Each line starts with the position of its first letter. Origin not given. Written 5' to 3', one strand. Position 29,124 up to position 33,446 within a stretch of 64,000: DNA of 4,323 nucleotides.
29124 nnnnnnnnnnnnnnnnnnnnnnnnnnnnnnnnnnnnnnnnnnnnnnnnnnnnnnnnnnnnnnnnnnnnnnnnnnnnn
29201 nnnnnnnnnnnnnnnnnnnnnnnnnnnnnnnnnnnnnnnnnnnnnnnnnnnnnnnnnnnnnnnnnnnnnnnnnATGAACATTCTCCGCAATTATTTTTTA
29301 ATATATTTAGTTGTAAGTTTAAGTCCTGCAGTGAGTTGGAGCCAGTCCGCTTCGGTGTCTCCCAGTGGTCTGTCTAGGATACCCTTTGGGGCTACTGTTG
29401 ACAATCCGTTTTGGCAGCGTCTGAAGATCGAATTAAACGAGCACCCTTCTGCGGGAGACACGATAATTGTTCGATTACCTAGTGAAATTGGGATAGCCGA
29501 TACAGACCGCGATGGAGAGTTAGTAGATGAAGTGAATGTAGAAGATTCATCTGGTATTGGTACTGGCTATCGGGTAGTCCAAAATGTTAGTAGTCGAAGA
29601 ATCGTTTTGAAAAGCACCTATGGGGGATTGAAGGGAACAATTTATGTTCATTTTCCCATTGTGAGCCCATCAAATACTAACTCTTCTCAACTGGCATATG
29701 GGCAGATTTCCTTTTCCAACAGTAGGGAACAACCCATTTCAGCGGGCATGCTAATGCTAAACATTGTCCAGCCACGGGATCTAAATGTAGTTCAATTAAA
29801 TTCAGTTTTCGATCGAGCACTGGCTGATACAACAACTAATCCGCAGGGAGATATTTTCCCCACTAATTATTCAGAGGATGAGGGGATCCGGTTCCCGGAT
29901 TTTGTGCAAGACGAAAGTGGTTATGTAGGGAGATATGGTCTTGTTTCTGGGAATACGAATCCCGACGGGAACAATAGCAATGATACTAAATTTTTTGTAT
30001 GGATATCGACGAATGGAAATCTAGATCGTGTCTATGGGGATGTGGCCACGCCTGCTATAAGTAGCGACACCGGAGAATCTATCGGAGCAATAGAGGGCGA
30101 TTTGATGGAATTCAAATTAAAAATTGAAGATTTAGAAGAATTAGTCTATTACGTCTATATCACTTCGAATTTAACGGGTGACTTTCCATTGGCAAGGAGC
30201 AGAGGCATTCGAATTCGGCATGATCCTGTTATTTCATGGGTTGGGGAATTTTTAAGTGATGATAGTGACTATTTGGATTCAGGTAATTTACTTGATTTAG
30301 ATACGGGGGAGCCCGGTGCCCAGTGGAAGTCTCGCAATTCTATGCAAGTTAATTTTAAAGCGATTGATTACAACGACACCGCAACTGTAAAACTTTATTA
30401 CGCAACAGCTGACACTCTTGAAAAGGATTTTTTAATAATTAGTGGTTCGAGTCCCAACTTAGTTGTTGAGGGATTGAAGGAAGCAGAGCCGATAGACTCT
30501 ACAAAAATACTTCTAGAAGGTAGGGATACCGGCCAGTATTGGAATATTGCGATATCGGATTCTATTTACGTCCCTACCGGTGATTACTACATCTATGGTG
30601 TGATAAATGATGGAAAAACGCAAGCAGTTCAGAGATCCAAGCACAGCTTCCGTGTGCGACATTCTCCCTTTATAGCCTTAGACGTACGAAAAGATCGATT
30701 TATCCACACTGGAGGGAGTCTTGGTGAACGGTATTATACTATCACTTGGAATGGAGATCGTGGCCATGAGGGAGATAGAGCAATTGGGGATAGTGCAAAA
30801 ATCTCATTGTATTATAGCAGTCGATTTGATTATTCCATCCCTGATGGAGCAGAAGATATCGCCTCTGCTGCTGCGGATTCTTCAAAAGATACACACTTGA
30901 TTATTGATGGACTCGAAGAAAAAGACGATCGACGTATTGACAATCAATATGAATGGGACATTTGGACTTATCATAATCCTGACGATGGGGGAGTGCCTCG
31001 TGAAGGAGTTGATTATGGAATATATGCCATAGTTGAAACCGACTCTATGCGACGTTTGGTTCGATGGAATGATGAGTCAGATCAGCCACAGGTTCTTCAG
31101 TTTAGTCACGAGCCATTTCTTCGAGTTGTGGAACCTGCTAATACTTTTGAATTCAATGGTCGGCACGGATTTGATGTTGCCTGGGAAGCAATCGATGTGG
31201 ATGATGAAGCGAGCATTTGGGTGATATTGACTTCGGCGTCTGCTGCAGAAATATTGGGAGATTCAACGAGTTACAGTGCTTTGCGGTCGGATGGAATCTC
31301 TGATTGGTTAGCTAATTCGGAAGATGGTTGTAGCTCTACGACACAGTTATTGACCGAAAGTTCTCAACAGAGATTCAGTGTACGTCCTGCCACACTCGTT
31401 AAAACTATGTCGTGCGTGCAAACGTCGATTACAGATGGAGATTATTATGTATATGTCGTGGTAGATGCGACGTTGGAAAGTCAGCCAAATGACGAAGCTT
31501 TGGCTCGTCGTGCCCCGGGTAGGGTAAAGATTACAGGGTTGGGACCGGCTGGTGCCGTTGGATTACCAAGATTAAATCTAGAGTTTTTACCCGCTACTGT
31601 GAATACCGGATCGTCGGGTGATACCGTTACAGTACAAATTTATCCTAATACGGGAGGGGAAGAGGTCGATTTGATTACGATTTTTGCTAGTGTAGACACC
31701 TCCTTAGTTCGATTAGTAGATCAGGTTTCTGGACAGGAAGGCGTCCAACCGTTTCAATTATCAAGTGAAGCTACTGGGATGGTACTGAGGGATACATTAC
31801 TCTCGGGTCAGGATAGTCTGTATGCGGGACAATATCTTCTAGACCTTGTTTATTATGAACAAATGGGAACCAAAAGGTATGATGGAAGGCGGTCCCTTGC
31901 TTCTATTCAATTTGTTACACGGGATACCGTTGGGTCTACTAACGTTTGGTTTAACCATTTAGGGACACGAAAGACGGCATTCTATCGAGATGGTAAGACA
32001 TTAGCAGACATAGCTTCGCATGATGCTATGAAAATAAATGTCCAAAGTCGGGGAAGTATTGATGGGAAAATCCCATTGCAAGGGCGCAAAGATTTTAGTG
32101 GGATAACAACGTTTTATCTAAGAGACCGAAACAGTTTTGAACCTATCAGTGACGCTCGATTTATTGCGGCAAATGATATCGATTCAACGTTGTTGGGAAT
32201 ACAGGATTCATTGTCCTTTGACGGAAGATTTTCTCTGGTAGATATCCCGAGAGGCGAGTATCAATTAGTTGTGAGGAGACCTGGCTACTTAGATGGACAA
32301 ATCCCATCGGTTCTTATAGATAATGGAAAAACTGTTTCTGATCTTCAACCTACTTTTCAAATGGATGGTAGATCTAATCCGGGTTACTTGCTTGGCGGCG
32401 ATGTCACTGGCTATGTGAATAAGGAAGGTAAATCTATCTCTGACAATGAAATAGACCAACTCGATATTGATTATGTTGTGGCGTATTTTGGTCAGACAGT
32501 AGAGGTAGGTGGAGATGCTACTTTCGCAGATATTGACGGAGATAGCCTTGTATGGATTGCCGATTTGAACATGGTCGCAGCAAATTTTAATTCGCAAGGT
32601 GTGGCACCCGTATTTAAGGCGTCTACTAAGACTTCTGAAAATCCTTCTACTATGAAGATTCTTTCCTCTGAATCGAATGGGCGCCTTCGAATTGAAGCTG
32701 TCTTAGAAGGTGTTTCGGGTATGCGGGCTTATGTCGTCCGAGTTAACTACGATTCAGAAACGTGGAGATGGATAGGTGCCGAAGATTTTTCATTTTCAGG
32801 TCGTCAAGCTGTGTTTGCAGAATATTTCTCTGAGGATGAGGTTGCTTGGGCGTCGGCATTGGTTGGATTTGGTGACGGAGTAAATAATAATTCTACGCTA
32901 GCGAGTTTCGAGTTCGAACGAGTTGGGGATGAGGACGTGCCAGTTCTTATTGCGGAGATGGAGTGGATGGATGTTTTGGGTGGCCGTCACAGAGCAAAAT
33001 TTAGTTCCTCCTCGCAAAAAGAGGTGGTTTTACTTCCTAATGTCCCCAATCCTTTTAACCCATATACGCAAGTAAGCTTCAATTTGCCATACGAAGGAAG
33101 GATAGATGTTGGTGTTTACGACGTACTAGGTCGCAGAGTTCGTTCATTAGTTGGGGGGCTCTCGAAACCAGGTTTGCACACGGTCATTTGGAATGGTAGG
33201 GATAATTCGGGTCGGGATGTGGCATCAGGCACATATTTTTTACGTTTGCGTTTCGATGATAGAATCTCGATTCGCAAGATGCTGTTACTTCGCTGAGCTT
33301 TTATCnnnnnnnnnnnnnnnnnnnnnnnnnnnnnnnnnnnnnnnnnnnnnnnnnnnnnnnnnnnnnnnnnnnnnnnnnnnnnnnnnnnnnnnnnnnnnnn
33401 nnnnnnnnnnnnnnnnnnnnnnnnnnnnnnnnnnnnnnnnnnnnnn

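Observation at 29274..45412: Tandem duplication of a two-gene unit (A1-B1 / A2-B2) with the A-to-B coupling preserved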

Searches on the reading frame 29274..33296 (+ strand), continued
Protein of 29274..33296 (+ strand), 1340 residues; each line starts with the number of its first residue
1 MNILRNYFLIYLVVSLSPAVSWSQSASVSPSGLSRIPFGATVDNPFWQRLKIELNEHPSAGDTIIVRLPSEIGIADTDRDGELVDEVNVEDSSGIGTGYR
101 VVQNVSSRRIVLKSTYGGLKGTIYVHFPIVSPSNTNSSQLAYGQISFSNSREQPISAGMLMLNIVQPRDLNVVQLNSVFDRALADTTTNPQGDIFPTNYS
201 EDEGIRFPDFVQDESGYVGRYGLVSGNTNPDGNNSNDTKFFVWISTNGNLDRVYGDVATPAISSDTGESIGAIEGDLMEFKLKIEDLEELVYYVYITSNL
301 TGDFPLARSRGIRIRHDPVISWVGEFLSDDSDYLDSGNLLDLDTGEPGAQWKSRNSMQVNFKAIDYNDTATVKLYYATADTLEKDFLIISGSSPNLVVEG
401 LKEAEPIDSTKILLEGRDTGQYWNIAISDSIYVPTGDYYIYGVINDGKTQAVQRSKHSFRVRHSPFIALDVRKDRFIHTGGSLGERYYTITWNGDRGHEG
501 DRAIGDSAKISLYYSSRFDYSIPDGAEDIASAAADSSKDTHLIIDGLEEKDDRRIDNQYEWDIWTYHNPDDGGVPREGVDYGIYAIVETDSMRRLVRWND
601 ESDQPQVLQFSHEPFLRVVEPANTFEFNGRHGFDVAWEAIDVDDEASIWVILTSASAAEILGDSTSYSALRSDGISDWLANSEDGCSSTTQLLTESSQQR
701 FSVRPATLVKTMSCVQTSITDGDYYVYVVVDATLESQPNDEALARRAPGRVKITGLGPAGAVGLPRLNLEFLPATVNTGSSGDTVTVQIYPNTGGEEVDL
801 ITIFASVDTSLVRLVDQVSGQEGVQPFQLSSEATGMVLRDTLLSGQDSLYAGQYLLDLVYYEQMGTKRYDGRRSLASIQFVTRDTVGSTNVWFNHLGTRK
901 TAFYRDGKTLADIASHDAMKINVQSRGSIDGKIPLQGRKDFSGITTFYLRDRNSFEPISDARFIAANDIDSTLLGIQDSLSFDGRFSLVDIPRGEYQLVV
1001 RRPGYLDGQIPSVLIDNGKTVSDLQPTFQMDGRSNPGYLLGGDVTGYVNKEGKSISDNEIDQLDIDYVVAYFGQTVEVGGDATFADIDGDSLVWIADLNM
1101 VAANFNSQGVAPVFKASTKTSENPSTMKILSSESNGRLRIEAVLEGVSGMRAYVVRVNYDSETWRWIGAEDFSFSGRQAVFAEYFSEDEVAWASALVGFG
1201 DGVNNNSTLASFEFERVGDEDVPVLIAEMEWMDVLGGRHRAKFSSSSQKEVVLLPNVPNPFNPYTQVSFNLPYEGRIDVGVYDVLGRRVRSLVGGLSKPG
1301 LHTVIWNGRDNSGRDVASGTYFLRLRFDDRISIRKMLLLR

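Call 52: fold_search(model_id=the predicted structure, library=pdb)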
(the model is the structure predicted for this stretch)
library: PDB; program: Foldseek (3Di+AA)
matches with E <= 10: 1750; with E <= 0.001: 249
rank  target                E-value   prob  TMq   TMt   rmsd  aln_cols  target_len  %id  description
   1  9ijj_4G               4.4e-16  1.00  0.10  0.04  60.6      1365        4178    8  In situ structure of the central apparatus in mouse sperm axoneme. (released 2025-06-04)
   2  3dmk_A                3.8e-15  1.00  0.08  0.11  38.9      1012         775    8  Crystal structure of Down Syndrome Cell Adhesion Molecule (DSCAM) isoform 1.30.30, N-terminal eight Ig domains (released 2008-10-07)
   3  9ijj_C                6.1e-15  1.00  0.13  0.15  32.7      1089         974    9  In situ structure of the central apparatus in mouse sperm axoneme. (released 2025-06-04)
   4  8wa2_D                3.6e-14  1.00  0.13  0.11  33.5      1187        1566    9  cryo-EM structure of native mastigonemes isolated from Chlamydomonas reinhardtii at 3.0 angstrom resolution (released 2024-04-10)
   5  8s3o_A                9.5e-14  1.00  0.09  0.09  49.2      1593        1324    8  Structure of native human CD109 (released 2025-03-05)
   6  9ba5_A                2.6e-13  1.00  0.08  0.15  40.7       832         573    9  Cross-linked Contactin 2 Ig1-Ig6 (released 2024-07-17)
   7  8k53_B                2.7e-13  1.00  0.14  0.24  34.8       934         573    9  Structure of the Dimeric Human CNTN2 Ig 1-6-FNIII 1-2 Domain in an Asymmetric State (released 2023-12-06)
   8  7ol2_A                5.6e-13  1.00  0.15  0.25  36.1       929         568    9  Crystal structure of mouse contactin 1 immunoglobulin domains (released 2022-12-14)
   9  8q6t_I                6.8e-13  1.00  0.13  0.14  38.2      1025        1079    9  Helical reconstruction of the relaxed thick filament from FIB milled left ventricular mouse myofibrils (released 2023-11-01)
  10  7s62                  7.2e-13  1.00  0.09  0.08  57.6      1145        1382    8  Locally refined protomer structure of native-form oocyte/egg Alpha-2-Macroglobulin (A2Moo) tetramer (released 2022-01-05)
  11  8k53_A                8.9e-13  1.00  0.14  0.19  44.3      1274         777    8  Structure of the Dimeric Human CNTN2 Ig 1-6-FNIII 1-2 Domain in an Asymmetric State (released 2023-12-06)
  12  8a0y_A                8.9e-13  1.00  0.08  0.13  40.9       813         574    8  Crystal structure of mouse contactin 2 immunoglobulin domains (released 2023-11-01)
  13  8k3j_A                1.1e-12  1.00  0.08  0.13  41.4       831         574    7  Structure of human CNTN2 immunoglobulin domains 1-6 homo-dimer (released 2024-07-17)
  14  5t89_Y                1.3e-12  1.00  0.11  0.17  25.5       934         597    9  Crystal structure of VEGF-A in complex with VEGFR-1 domains D1-6 (released 2017-02-01)
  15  7s63_A                4.2e-12  1.00  0.10  0.09  57.6      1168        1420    8  Native-form oocyte/egg Alpha-2-Macroglobulin (A2Moo) tetramer (released 2022-01-05)
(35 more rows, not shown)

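Call 79: find_encoding_contigs(protein=P0032, flank=10000, max_places=1)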
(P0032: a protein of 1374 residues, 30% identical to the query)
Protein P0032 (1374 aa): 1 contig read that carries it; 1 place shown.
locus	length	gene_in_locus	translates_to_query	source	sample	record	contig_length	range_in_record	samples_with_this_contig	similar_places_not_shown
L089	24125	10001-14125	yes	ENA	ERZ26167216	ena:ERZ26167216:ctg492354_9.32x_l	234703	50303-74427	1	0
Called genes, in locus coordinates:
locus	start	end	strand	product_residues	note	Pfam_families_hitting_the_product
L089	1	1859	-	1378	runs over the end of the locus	PF01436:NHL (faint), PF25021:TEN_NHL (weak), PF17803:Cadherin_4 (faint), PF17892:Cadherin_5 (faint), PF17963:Big_9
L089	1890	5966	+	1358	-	PF13860:FlgD_ig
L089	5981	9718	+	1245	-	PF17963:Big_9 (faint), PF13860:FlgD_ig (weak)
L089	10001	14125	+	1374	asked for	-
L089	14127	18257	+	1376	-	PF17892:Cadherin_5 (faint), PF17963:Big_9 (weak), PF22352:K319L-like_PKD (faint)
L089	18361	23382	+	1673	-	PF15780:ASH (weak), PF22073:Cep192_D4 (weak), PF22544:HYDIN_VesB_CFA65-like_Ig, PF12371:TMEM131_like_N, PF22544:HYDIN_VesB_CFA65-like_Ig, PF15780:ASH (weak), PF13517:FG-GAP_3, PF13860:FlgD_ig, +8 more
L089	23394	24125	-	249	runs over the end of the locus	PF00106:adh_short, PF01370:Epimerase, PF08659:KR, PF13460:NAD_binding_10 (weak), PF13561:adh_short_C2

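Call 80: find_encoding_contigs(protein=P0028, flank=10000, max_places=1)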
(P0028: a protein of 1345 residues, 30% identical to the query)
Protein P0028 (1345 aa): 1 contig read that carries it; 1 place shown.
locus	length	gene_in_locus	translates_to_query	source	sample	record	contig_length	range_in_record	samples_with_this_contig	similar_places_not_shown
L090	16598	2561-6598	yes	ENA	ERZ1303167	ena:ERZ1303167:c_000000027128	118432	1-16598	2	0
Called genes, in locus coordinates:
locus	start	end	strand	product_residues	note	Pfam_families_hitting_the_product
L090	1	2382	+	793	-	?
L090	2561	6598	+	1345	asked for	PF13860:FlgD_ig (weak)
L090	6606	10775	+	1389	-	PF17963:Big_9 (faint), PF13860:FlgD_ig (weak)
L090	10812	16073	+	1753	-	PF25852:DUF6242_C (faint), PF15902:Sortilin-Vps10 (faint), PF24507:Ig_CFAP65_4th (faint), PF07610:DUF1573 (faint), PF22073:Cep192_D4 (weak), PF22544:HYDIN_VesB_CFA65-like_Ig, PF13517:FG-GAP_3, PF13860:FlgD_ig (weak), +5 more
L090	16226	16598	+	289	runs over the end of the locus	PF01678:DAP_epimerase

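Call 81: find_encoding_contigs(protein=P0024, flank=10000, max_places=1)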
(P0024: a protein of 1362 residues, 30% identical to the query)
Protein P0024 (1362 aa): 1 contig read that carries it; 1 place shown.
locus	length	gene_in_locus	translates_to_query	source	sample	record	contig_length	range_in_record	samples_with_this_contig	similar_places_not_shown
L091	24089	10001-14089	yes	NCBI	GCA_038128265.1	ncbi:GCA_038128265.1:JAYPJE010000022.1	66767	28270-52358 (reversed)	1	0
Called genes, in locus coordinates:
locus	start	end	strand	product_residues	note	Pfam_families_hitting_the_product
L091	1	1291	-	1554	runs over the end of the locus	PF08450:SGL (faint), PF25021:TEN_NHL (weak), PF01436:NHL (weak), PF17803:Cadherin_4 (faint), PF17892:Cadherin_5 (faint), PF17963:Big_9 (weak), PF22352:K319L-like_PKD (faint)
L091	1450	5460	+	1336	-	PF13860:FlgD_ig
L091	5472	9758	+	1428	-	PF17963:Big_9 (faint), PF13860:FlgD_ig (weak)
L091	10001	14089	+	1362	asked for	PF13860:FlgD_ig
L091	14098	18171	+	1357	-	PF17963:Big_9 (faint)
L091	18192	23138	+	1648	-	PF07610:DUF1573 (weak), PF15780:ASH, PF22067:Cep192_D3 (weak), PF22544:HYDIN_VesB_CFA65-like_Ig, PF24507:Ig_CFAP65_4th (weak), PF15780:ASH (weak), PF22544:HYDIN_VesB_CFA65-like_Ig, PF13860:FlgD_ig, +7 more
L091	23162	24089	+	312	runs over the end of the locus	PF01832:Glucosaminidase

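Call 84: search_protein_families(library=pfam, proteins=[P0010, P0015, P0019], max_evalue=0.01)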
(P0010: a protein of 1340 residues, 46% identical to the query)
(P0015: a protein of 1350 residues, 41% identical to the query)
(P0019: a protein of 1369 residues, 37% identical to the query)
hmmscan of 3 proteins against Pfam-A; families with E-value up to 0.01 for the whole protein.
P0010 (1340 aa): 4 families
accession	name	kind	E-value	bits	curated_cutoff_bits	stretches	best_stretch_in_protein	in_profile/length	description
PF13860.13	FlgD_ig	-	1.5e-13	51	27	1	1275-1328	23-76/79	FlgD Ig-like domain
PF00963.24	Cohesin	-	4.7e-08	33.8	24.1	1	1131-1214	11-100/139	Cohesin domain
PF13620.12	CarboxypepD_reg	-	8.7e-05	23.2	32.3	1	975-1020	30-75/82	Carboxypeptidase regulatory-like domain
PF18962.6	Por_Secre_tail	-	0.004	17.8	27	0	1257-1293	2-35/75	Secretion system C-terminal sorting domain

P0015 (1350 aa): 6 families
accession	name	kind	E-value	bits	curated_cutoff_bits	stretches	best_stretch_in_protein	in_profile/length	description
PF13860.13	FlgD_ig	-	1.4e-09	38.3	27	1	1280-1336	17-74/79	FlgD Ig-like domain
PF00963.24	Cohesin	-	1.2e-06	29.2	24.1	1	1150-1229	30-112/139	Cohesin domain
PF13620.12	CarboxypepD_reg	-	4.2e-05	24.2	32.3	1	969-1018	25-74/82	Carboxypeptidase regulatory-like domain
PF18962.6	Por_Secre_tail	-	0.00043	21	27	0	1267-1342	2-69/75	Secretion system C-terminal sorting domain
PF13715.12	CarbopepD_reg_2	-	0.0013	19.1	32.2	1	970-999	22-51/88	CarboxypepD_reg-like domain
PF09430.16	EMC7_beta-sandw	-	0.0044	17.6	26.6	0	956-1001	14-48/122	ER membrane protein complex subunit 7, beta-sandwich domain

P0019 (1369 aa): 4 families
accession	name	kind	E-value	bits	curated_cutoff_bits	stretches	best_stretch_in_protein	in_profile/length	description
PF13860.13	FlgD_ig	-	1.2e-09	38.4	27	1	1300-1355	18-74/79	FlgD Ig-like domain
PF00963.24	Cohesin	-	5.5e-07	30.3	24.1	1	1159-1243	12-102/139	Cohesin domain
PF18962.6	Por_Secre_tail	-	3.9e-05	24.3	27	1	1286-1365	2-73/75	Secretion system C-terminal sorting domain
PF13620.12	CarboxypepD_reg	-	0.0022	18.7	32.3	0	965-1009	29-73/82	Carboxypeptidase regulatory-like domain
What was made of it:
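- Pfam Cohesin in A orthologs (call 84).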

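Call 91: search_protein_families(library=pfam, proteins=[L003:4067-5041:-, L003:6226-6834:+, L003:6716-7348:-], max_evalue=0.01)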
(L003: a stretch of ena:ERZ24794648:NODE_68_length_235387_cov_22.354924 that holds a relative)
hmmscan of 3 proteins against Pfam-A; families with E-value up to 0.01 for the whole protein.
L003:4067-5041:- (324 aa): 0 families

L003:6226-6834:+ (202 aa): 0 families

L003:6716-7348:- (210 aa): 0 families

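Call 93: find_encoding_contigs(protein=P0002, flank=10000, max_places=1)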
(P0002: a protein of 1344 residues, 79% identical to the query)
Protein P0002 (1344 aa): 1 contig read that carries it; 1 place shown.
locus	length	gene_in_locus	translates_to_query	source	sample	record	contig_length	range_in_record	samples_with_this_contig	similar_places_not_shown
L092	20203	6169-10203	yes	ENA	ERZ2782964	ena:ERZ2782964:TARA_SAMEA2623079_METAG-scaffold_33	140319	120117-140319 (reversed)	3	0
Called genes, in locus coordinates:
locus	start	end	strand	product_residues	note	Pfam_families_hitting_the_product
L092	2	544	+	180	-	?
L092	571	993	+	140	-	PF02943:FeThRed_B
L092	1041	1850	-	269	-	PF00691:OmpA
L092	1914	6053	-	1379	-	PF25021:TEN_NHL (weak), PF01436:NHL (faint), PF17963:Big_9 (faint), PF25021:TEN_NHL (weak)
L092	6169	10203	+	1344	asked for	PF13860:FlgD_ig (weak)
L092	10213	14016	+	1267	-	PF18962:Por_Secre_tail (weak)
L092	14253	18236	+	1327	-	PF18962:Por_Secre_tail (faint)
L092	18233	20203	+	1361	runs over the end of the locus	PF00963:Cohesin (faint), PF17963:Big_9 (faint), PF13860:FlgD_ig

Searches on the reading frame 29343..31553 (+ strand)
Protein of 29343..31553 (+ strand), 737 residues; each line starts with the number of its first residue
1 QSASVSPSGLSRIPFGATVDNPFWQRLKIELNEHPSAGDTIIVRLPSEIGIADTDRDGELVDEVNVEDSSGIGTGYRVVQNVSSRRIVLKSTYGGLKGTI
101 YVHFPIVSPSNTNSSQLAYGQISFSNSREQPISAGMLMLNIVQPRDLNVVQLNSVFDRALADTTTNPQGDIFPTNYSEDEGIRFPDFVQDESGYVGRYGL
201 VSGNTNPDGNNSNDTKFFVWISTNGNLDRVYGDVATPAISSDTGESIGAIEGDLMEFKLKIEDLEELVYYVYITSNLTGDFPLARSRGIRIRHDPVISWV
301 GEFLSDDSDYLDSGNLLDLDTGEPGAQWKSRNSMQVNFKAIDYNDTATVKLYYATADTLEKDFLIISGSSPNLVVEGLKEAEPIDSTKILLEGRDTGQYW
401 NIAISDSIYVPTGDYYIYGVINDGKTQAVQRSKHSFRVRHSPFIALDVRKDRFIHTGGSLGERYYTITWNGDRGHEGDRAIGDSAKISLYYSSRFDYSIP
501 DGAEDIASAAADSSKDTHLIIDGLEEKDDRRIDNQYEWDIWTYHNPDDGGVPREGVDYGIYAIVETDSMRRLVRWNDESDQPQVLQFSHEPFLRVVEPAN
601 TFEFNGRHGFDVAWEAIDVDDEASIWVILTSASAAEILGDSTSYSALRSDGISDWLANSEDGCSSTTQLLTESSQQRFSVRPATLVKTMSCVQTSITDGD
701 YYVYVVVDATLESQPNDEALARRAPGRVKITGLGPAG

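Call 83: search_protein_representatives(protein=window:29343-31553:+)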
Query: 737 residues. Proteins with E-value up to 0.001 (for the whole library): 106; up to 1e-10: 82; up to 1e-30: 24. The best 106 are listed.
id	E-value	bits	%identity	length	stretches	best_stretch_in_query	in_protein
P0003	0.0e+00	1302.4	76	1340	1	1-737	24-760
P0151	8.4e-182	622.8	42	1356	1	1-737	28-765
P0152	4.1e-168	577.6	41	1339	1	2-737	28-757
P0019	2.2e-134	466.0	41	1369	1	5-735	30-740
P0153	1.5e-80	288.1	34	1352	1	1-736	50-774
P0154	1.6e-77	278.1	35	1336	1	1-730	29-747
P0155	1.2e-76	275.2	36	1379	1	1-730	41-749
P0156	1.7e-76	274.7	34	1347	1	1-731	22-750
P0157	1.0e-75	272.2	32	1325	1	1-734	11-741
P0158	7.4e-74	266.0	34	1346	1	1-732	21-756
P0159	2.0e-72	261.2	34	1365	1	1-735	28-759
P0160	3.2e-72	260.6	32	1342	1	1-734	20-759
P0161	4.1e-69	250.3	34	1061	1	2-730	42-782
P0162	4.4e-68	246.9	34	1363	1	1-730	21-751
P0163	5.2e-66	240.0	34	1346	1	1-731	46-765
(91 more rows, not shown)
